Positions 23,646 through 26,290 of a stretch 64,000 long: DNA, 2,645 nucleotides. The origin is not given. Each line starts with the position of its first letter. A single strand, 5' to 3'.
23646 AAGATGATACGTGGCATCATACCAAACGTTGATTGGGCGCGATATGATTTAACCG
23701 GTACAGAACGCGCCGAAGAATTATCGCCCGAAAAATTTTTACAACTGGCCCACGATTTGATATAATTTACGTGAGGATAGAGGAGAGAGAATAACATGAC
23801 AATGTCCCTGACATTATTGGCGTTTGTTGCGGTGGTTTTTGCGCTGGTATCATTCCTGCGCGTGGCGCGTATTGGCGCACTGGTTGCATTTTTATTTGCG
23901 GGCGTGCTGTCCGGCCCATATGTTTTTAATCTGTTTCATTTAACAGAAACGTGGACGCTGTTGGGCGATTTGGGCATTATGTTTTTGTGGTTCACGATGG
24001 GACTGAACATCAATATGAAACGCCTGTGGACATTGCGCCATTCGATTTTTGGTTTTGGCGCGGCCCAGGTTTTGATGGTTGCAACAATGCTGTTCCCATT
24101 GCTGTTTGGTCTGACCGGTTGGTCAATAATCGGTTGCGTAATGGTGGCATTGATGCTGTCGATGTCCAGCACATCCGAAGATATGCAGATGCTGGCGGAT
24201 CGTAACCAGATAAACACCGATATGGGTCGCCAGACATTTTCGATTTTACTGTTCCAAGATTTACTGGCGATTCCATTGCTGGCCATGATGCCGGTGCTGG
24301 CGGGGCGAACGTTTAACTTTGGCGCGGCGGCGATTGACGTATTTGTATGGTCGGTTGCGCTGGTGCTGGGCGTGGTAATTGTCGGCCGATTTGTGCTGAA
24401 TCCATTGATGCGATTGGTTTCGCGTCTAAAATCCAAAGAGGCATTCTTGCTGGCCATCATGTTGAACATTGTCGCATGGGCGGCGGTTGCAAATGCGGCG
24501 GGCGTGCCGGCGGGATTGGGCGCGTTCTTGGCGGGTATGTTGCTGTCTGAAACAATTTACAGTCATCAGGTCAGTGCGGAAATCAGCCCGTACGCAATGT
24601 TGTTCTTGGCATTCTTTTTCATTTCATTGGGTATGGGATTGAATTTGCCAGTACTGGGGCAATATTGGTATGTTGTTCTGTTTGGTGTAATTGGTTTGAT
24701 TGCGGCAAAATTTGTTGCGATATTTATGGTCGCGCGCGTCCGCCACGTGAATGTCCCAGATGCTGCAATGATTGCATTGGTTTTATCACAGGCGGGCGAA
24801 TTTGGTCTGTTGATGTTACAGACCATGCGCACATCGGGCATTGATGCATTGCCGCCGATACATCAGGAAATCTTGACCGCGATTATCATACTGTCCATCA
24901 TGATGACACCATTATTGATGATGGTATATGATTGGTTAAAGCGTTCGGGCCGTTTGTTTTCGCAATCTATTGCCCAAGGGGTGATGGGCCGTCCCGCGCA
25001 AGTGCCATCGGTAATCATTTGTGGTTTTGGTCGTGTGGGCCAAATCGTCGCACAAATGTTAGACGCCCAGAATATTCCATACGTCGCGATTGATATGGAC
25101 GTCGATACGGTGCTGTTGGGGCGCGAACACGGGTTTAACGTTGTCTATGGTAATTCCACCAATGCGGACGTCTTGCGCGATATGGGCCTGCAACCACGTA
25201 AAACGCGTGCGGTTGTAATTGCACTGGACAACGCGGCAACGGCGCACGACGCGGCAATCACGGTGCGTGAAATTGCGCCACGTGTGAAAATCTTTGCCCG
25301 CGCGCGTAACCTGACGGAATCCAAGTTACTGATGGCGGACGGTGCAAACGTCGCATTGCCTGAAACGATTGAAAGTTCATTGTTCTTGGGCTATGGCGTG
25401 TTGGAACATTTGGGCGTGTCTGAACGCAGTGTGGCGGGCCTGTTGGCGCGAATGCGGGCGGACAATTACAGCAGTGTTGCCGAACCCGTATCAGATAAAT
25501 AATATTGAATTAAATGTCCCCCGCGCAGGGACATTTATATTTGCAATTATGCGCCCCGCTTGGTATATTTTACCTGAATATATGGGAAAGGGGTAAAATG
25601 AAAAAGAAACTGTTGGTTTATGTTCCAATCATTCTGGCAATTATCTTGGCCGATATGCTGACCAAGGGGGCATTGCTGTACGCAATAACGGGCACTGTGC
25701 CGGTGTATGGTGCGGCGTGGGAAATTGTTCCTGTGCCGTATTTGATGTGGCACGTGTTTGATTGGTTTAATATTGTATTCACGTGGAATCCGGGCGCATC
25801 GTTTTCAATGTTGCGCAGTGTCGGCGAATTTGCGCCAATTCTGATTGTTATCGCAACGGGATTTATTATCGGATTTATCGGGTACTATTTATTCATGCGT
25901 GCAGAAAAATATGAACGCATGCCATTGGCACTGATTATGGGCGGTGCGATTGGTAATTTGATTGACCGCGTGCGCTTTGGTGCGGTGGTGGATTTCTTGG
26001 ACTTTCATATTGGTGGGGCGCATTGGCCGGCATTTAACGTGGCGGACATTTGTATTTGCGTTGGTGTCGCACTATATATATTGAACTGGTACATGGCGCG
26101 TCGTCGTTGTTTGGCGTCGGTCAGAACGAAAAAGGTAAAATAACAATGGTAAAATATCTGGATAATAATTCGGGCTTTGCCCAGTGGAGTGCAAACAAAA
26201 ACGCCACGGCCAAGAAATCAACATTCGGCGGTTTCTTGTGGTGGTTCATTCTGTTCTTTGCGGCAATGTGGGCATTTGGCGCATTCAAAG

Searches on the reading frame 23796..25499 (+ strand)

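Call 21: search_protein_families(library=pfam, proteins=[window:23796-25499:+], max_evalue=0.01)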
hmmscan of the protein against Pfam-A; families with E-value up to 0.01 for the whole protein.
window:23796-25499:+ (568 aa): 2 families
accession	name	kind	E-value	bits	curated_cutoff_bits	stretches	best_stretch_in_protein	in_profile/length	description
PF00999.27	Na_H_Exchanger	-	2e-45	155.7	26.2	1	12-371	4-361/375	Sodium/hydrogen exchanger, transmembrane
PF02254.24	TrkA_N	-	1.3e-21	77.5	23.8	1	406-520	1-113/116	TrkA-N domain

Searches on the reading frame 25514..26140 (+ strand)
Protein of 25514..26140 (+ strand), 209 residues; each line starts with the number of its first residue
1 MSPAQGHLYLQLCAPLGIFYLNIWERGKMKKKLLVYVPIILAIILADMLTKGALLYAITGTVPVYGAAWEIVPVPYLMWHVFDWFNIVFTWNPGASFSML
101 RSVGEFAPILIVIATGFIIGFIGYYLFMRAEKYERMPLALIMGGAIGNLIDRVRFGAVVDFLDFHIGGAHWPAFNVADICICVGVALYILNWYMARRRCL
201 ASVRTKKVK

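Call 21: search_protein_families(library=pfam, proteins=[window:25514-26140:+], max_evalue=0.01)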
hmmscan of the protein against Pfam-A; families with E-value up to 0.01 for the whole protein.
window:25514-26140:+ (209 aa): 1 family
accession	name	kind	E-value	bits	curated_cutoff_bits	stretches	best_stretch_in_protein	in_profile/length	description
PF01252.23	Peptidase_A8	-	5.3e-36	124.4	25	1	39-191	1-139/142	Signal peptidase (SPase) II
